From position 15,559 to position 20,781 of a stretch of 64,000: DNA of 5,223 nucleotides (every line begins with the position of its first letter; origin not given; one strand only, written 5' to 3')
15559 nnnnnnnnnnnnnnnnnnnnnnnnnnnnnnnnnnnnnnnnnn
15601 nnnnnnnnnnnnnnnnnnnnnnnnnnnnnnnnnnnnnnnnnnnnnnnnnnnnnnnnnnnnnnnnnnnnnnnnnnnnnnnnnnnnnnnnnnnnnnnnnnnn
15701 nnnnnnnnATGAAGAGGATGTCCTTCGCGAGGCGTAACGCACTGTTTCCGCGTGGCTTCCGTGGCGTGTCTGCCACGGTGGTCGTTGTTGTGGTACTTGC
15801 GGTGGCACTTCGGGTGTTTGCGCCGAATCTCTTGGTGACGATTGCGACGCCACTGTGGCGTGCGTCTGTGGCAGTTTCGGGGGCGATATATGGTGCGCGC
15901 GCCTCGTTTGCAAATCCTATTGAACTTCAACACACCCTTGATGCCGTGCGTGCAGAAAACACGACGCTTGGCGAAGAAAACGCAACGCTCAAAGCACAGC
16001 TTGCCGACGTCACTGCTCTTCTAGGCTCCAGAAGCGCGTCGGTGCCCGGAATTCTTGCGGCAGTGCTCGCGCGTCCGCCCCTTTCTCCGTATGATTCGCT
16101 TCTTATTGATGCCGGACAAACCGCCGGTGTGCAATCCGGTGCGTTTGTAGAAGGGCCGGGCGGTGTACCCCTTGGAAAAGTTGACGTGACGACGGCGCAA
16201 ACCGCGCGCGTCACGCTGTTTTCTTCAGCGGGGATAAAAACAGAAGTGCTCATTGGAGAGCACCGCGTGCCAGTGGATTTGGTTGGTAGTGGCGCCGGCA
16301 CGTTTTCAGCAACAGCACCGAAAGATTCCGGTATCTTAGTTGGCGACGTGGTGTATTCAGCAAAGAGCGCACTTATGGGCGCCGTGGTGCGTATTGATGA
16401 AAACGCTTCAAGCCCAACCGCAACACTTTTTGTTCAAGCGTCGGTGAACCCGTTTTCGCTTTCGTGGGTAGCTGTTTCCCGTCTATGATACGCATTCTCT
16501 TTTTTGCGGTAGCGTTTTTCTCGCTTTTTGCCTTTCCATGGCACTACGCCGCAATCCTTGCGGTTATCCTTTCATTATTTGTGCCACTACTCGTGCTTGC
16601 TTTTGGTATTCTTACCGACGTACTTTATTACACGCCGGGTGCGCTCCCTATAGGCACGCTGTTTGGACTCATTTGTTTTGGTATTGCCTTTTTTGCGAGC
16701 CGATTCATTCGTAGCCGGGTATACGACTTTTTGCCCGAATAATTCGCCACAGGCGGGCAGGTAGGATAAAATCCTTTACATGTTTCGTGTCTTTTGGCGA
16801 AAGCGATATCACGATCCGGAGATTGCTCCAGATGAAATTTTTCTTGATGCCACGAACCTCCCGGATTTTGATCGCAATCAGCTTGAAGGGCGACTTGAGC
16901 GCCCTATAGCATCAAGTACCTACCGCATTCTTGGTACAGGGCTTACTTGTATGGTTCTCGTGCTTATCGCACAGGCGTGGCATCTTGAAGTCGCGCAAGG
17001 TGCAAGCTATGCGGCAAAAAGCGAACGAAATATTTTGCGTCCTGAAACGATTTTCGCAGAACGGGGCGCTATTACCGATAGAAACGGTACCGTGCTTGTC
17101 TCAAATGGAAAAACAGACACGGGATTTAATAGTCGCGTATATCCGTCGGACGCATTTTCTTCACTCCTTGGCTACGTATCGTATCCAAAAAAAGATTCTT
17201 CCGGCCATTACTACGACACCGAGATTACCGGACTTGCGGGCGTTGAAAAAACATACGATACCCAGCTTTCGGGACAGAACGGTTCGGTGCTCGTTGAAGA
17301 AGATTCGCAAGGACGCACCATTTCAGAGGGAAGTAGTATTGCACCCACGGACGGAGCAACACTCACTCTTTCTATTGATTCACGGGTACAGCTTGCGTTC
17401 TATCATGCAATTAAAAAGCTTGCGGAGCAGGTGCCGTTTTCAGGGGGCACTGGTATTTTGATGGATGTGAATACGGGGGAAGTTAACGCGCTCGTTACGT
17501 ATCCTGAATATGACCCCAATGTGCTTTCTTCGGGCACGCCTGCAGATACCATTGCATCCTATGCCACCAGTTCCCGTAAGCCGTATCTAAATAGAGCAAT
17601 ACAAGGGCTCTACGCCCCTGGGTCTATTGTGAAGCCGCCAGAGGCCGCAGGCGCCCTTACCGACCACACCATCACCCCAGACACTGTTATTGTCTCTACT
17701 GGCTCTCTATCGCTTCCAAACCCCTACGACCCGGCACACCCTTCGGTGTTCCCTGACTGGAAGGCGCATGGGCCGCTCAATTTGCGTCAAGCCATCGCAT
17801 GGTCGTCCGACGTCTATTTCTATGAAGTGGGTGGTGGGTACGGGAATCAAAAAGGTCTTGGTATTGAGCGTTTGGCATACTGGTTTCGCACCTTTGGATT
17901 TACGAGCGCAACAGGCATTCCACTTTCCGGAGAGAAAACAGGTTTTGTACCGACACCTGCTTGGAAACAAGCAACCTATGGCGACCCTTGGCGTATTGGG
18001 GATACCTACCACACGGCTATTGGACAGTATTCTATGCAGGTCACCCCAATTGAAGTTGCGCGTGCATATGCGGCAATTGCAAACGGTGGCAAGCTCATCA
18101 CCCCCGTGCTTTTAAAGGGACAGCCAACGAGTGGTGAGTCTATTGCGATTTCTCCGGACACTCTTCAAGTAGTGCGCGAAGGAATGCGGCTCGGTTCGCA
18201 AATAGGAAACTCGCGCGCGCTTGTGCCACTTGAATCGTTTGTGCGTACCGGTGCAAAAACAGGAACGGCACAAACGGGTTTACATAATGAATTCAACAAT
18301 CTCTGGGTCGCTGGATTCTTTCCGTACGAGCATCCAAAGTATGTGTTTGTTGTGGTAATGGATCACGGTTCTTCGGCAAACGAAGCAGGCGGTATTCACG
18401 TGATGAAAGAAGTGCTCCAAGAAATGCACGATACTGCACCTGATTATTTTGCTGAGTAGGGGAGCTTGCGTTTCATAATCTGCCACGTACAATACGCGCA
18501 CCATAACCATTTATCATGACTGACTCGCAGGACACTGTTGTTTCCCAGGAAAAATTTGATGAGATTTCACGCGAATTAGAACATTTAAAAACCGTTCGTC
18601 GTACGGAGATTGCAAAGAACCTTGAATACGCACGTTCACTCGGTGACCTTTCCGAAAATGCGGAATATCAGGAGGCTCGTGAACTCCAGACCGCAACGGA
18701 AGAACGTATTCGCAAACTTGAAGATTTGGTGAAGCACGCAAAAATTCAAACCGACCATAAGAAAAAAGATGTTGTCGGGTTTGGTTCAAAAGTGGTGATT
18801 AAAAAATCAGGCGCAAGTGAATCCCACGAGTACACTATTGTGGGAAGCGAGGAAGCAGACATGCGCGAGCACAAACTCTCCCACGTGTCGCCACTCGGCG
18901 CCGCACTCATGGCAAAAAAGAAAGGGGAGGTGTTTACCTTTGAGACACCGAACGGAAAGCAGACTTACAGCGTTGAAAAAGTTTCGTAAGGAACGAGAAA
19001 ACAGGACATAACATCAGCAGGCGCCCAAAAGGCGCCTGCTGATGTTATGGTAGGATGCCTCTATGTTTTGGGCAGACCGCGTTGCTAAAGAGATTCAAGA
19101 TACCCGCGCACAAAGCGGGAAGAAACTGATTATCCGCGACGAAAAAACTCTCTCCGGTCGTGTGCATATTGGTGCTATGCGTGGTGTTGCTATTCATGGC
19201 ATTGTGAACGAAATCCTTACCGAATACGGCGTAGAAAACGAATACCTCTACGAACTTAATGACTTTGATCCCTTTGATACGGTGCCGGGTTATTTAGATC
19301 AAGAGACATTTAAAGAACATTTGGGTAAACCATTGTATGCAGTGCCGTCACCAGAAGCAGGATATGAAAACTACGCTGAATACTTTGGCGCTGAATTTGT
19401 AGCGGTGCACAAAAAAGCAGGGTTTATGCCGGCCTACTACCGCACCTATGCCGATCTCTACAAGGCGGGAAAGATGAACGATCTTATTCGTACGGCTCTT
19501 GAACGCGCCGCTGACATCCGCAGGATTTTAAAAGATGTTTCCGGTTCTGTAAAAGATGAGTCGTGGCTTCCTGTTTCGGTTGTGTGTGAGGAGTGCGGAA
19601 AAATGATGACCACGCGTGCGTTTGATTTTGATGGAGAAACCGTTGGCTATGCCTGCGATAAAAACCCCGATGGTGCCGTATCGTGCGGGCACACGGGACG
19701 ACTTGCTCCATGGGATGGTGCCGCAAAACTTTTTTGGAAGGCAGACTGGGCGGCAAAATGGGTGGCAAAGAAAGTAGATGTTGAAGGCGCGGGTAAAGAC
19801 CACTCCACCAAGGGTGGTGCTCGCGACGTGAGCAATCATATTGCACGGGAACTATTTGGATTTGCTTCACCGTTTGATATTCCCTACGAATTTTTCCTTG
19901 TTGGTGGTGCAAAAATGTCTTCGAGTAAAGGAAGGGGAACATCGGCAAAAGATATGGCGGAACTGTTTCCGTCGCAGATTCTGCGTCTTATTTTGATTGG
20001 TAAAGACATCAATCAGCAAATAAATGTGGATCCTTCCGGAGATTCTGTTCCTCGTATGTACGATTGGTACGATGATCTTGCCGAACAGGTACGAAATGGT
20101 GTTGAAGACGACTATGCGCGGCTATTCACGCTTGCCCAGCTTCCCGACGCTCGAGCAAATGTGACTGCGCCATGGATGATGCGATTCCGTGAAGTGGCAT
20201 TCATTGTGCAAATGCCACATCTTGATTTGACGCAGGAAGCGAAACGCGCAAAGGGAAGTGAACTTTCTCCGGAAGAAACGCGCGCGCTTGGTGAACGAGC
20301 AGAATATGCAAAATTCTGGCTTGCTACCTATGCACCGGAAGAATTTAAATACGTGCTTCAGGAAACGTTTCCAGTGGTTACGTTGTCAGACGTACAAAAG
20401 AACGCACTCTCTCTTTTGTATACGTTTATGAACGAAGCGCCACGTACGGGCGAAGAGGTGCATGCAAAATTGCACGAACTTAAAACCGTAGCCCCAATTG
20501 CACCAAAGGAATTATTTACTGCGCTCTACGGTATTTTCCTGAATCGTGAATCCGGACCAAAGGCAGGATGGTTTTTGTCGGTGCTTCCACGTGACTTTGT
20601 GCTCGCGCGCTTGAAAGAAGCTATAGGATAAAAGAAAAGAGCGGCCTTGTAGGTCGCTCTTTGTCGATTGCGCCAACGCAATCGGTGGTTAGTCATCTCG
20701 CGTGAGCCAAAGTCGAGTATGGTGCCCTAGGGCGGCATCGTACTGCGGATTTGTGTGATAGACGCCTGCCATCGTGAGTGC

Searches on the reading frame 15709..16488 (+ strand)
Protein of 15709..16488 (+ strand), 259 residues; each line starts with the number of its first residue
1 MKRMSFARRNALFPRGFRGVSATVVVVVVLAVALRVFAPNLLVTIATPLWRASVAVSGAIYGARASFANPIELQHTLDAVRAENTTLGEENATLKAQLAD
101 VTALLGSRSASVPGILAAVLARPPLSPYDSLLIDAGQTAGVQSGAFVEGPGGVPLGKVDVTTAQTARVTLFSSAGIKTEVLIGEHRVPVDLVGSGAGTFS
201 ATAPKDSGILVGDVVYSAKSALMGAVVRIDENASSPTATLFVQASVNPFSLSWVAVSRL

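Call 8: search_protein_families(library=pfam, proteins=[window:15709-16488:+], max_evalue=0.001)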
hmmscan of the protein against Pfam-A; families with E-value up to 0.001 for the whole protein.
window:15709-16488:+ (259 aa): 1 family
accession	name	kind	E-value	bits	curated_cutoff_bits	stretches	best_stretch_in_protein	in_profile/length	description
PF04085.20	MreC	-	6.3e-10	39.4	28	1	119-256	1-145/147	Rod shape-determining protein MreC, barrel core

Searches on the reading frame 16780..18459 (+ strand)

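Call 8: search_protein_families(library=pfam, proteins=[window:16780-18459:+], max_evalue=0.001)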
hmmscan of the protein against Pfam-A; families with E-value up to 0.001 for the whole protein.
window:16780-18459:+ (559 aa): 2 families
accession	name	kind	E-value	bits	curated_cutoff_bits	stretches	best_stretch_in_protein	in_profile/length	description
PF00905.27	Transpeptidase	-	5.1e-52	177.4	22.1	1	223-547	1-295/299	Penicillin binding protein transpeptidase domain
PF03717.20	PBP_dimer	-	1e-15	59.1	24.4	1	118-183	107-178/180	Penicillin-binding Protein dimerisation domain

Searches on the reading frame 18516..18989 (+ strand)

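Call 8: search_protein_families(library=pfam, proteins=[window:18516-18989:+], max_evalue=0.001)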
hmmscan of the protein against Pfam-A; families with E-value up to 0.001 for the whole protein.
window:18516-18989:+ (157 aa): 2 families
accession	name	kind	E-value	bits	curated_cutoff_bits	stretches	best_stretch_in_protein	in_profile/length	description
PF01272.25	GreA_GreB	-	8.7e-24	83.7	26.9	1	83-157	2-76/77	Transcription elongation factor, GreA/GreB, C-term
PF03449.20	GreA_GreB_N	-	4.7e-23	81.6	24.5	1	8-77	2-71/71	Transcription elongation factor, N-terminal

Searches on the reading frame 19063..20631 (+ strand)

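Call 8: search_protein_families(library=pfam, proteins=[window:19063-20631:+], max_evalue=0.001)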
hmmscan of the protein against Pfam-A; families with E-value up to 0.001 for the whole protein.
window:19063-20631:+ (522 aa): 1 family
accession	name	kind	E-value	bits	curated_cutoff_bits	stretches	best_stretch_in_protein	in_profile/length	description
PF01921.24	tRNA-synt_1f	-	2.9e-83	280.2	27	1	2-344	2-340/360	tRNA synthetases class I (K)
